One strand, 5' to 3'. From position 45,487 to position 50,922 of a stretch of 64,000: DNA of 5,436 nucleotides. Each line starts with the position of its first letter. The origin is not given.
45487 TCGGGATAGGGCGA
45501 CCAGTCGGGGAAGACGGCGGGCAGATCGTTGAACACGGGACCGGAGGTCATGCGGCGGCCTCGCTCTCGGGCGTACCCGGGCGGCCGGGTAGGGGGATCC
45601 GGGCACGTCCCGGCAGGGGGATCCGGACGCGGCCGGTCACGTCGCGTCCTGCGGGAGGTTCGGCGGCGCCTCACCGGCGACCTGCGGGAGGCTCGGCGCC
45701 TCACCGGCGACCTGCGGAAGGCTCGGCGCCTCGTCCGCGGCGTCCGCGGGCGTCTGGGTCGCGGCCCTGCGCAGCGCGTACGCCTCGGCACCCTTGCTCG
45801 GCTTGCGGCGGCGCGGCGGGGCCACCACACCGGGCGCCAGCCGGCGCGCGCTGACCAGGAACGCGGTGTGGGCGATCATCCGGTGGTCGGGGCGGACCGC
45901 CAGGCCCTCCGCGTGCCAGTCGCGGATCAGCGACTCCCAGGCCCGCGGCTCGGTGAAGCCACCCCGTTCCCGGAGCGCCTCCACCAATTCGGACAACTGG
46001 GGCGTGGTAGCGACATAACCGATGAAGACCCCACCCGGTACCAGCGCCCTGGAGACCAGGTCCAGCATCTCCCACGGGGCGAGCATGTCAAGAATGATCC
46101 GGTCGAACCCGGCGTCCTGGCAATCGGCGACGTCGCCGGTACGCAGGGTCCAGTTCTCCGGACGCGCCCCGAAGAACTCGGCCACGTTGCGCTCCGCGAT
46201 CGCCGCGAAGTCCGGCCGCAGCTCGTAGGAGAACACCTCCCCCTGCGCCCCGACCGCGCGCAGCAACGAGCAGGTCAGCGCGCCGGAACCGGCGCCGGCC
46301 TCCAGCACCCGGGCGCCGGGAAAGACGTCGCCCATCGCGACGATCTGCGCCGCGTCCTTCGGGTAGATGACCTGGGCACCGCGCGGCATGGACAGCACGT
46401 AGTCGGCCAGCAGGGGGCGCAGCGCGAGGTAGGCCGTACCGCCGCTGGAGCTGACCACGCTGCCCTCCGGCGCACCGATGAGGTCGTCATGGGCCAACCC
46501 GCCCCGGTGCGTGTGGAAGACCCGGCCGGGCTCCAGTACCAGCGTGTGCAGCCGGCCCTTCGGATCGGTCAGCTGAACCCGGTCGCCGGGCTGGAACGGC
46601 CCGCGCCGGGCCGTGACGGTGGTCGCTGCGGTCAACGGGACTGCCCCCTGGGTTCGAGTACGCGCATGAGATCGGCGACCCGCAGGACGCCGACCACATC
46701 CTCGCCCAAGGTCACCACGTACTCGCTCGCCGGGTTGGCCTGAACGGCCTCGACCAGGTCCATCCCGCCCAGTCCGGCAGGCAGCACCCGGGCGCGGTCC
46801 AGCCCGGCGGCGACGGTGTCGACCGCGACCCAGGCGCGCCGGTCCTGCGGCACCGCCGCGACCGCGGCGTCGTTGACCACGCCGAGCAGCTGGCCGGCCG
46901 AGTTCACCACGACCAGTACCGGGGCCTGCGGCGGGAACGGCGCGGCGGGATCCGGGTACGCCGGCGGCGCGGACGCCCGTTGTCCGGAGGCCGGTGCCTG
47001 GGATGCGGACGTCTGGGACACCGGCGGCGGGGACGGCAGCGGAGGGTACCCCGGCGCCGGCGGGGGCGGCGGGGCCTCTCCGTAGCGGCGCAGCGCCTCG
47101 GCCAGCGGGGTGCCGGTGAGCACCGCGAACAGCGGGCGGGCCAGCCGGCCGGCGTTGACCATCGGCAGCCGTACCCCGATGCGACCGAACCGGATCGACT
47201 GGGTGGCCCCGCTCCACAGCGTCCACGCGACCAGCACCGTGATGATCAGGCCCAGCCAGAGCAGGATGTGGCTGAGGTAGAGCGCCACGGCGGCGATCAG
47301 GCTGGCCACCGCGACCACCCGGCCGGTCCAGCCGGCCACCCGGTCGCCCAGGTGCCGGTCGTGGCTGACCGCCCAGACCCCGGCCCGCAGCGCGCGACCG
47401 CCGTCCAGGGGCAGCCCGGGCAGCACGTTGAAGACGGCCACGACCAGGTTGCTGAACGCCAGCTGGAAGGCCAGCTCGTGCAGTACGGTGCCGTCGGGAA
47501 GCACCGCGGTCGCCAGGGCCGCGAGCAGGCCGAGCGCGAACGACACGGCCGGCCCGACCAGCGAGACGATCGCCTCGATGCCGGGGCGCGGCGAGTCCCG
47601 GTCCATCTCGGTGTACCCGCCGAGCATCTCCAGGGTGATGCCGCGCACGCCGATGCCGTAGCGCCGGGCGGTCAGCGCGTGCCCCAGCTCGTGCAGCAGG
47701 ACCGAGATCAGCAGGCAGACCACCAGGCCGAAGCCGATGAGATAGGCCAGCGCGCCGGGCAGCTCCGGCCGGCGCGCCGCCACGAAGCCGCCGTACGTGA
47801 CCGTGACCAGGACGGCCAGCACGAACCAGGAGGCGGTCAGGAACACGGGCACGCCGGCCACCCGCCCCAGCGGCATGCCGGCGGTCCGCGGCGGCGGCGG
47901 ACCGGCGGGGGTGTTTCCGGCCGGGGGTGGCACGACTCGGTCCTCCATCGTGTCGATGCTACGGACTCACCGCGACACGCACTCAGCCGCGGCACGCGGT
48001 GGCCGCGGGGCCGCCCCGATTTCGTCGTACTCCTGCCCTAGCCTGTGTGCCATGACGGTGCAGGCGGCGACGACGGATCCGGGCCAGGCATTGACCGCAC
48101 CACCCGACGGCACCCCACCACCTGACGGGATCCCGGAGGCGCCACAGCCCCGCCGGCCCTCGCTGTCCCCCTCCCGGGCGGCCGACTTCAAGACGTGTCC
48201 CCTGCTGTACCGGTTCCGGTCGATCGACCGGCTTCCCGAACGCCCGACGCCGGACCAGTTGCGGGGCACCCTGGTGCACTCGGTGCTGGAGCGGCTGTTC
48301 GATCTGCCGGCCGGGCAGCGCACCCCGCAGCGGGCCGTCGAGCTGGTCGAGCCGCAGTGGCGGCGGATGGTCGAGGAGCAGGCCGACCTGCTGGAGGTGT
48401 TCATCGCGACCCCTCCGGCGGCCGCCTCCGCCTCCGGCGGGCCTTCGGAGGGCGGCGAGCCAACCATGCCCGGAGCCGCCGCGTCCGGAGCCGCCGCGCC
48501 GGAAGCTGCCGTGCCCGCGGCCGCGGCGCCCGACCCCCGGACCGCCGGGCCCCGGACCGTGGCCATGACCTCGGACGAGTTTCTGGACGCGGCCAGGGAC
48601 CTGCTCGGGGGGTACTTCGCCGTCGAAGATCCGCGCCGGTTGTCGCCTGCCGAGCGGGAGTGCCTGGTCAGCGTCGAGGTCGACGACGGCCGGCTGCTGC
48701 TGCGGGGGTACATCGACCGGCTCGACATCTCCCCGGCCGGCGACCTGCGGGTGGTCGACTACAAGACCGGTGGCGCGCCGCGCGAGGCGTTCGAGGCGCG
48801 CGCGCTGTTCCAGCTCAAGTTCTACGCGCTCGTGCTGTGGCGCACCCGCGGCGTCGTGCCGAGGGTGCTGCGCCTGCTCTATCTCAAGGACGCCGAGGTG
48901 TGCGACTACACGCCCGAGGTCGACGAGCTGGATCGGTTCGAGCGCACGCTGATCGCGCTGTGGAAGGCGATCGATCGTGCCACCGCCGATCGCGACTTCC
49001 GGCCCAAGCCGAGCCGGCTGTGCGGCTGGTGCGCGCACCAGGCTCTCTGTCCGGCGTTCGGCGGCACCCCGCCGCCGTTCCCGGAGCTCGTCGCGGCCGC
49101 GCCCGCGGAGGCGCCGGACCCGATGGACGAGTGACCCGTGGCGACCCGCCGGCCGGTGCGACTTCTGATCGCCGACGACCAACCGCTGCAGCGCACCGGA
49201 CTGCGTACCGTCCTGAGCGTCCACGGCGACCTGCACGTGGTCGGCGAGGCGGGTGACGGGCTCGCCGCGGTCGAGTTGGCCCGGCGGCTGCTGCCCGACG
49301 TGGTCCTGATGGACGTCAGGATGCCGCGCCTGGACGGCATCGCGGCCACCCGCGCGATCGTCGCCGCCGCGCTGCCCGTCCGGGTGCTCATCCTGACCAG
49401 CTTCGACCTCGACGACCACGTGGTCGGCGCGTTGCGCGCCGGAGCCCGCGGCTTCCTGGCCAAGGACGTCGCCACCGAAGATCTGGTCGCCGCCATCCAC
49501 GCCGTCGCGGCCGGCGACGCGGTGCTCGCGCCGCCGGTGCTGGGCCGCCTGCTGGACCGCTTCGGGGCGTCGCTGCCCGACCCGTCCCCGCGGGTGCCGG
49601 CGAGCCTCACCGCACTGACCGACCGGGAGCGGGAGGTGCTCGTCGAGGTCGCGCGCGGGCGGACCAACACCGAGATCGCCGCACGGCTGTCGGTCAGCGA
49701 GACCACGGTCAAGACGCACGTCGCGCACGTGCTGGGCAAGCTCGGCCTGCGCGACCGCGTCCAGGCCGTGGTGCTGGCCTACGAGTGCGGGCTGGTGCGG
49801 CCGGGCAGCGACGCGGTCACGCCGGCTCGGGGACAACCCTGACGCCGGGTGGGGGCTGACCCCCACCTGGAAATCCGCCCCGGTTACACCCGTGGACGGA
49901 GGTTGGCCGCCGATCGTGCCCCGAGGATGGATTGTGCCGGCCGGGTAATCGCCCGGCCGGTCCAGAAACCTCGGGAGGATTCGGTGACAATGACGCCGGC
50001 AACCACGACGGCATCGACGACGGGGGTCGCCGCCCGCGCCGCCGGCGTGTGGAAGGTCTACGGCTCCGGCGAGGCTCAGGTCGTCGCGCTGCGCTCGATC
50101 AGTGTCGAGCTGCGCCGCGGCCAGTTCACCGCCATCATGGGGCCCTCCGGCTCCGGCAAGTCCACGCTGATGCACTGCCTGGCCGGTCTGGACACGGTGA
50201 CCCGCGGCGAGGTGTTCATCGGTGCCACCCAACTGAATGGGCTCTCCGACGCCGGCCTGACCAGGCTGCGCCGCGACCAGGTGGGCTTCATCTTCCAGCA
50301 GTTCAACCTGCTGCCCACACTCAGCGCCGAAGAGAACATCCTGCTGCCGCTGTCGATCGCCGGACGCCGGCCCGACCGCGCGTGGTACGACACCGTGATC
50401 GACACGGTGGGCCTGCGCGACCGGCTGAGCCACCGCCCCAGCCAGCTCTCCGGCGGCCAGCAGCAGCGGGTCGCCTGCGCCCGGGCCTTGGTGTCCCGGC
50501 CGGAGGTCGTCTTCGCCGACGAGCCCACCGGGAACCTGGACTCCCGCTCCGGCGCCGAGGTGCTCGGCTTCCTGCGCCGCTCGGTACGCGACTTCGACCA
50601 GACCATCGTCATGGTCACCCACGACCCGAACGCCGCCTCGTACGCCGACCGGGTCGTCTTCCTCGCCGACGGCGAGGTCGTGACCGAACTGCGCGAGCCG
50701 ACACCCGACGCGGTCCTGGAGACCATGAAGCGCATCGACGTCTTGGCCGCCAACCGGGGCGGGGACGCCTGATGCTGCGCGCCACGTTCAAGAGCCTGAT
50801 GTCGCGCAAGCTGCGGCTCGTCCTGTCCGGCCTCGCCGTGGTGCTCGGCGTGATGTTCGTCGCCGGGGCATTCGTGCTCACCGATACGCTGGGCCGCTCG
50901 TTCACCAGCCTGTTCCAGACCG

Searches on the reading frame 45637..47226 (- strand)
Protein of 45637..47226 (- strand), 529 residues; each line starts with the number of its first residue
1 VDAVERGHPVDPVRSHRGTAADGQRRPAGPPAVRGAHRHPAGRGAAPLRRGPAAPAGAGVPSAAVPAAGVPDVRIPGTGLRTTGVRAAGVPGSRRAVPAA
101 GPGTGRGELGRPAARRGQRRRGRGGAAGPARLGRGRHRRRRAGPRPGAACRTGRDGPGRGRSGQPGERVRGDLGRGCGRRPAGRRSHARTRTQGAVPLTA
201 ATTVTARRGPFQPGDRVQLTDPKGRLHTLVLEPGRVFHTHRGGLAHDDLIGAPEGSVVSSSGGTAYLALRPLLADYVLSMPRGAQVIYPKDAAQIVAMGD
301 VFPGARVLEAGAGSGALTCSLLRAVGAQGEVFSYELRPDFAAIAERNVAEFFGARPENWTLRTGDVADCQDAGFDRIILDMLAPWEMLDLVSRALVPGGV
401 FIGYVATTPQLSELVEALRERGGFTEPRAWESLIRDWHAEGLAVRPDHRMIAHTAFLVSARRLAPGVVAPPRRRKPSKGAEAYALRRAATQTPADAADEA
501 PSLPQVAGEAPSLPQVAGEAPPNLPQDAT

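Call 9: search_protein_families(library=pfam, proteins=[window:45637-47226:-], max_evalue=0.001)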
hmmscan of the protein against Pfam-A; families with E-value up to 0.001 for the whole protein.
window:45637-47226:- (529 aa): 6 families
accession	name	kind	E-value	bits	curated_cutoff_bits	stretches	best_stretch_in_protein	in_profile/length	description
PF14801.12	TrmI-like_N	-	2e-28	98.5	24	1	209-258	1-50/50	TrmI-like N-terminal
PF08704.16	GCD14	-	1.2e-17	64.9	26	1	277-440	14-180/247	tRNA methyltransferase complex GCD14 subunit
PF01135.25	PCMT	-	4.8e-07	30.2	20.3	1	275-402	45-170/210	Protein-L-isoaspartate(D-aspartate) O-methyltransferase (PCMT)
PF13649.12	Methyltransf_25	-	2.9e-06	28.3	27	1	307-399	1-97/97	Methyltransferase domain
PF13847.12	Methyltransf_31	-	6.9e-06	26.3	27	1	304-406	4-113/145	Methyltransferase domain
PF08242.18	Methyltransf_12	-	0.00013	23.1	30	1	308-401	1-98/98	Methyltransferase domain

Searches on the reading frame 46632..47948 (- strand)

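Call 9: search_protein_families(library=pfam, proteins=[window:46632-47948:-], max_evalue=0.001)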
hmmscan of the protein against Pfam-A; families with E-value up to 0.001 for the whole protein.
window:46632-47948:- (438 aa): 2 families
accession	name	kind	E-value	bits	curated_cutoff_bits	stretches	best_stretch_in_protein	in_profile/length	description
PF02163.28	Peptidase_M50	-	1.5e-20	73.9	27.2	2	75-157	2-110/221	Peptidase family M50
PF13398.12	Peptidase_M50B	-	5.4e-05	23.4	26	1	76-149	18-91/201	Peptidase M50B-like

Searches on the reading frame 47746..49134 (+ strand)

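Call 9: search_protein_families(library=pfam, proteins=[window:47746-49134:+], max_evalue=0.001)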
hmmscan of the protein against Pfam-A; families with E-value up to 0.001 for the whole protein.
window:47746-49134:+ (462 aa): 1 family
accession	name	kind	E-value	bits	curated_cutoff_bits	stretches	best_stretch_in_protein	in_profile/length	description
PF12705.13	PDDEXK_1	-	5.1e-38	131.8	22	2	254-436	70-247/247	PD-(D/E)XK nuclease superfamily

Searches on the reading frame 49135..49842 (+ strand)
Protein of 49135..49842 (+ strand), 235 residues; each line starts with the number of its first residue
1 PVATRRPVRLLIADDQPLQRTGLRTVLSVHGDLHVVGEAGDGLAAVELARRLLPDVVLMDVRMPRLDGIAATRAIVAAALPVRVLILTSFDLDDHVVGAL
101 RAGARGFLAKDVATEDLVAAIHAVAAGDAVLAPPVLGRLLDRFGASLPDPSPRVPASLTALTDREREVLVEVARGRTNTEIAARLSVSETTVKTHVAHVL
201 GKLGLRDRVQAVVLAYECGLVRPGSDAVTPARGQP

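Call 9: search_protein_families(library=pfam, proteins=[window:49135-49842:+], max_evalue=0.001)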
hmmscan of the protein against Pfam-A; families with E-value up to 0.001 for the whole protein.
window:49135-49842:+ (235 aa): 4 families
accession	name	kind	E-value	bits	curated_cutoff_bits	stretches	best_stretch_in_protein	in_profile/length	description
PF00072.30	Response_reg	-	4.3e-25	88.5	30.2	1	11-121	2-110/111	Response regulator receiver domain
PF00196.25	GerE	-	1.7e-19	69.6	23.5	1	160-215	2-57/57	Bacterial regulatory proteins, luxR family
PF08281.18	Sigma70_r4_2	-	1.4e-06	28.2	25.7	1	158-202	8-53/54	Sigma-70, region 4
PF04545.22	Sigma70_r4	-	8.5e-06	25.6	24.1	1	158-203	2-48/50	Sigma-70, region 4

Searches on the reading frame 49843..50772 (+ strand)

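Call 9: search_protein_families(library=pfam, proteins=[window:49843-50772:+], max_evalue=0.001)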
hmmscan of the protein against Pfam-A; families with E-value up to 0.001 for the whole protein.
window:49843-50772:+ (309 aa): 5 families
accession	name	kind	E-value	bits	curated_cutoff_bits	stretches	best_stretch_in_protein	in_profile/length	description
PF00005.33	ABC_tran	-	1.8e-32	113.3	25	1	83-229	1-136/137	ABC transporter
PF02463.25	SMC_N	-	1.4e-05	25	40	0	93-112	24-43/220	RecF/RecN/SMC N terminal domain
PF13304.12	AAA_21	-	0.00014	22.5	27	0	95-117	1-23/304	AAA domain, putative AbiEii toxin, Type IV TA system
PF13555.12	AAA_29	-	0.00015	21.9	27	1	89-110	18-39/61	P-loop containing region of AAA domain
PF03193.22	RsgA_GTPase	-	0.00065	20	30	0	77-120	91-133/174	RsgA GTPase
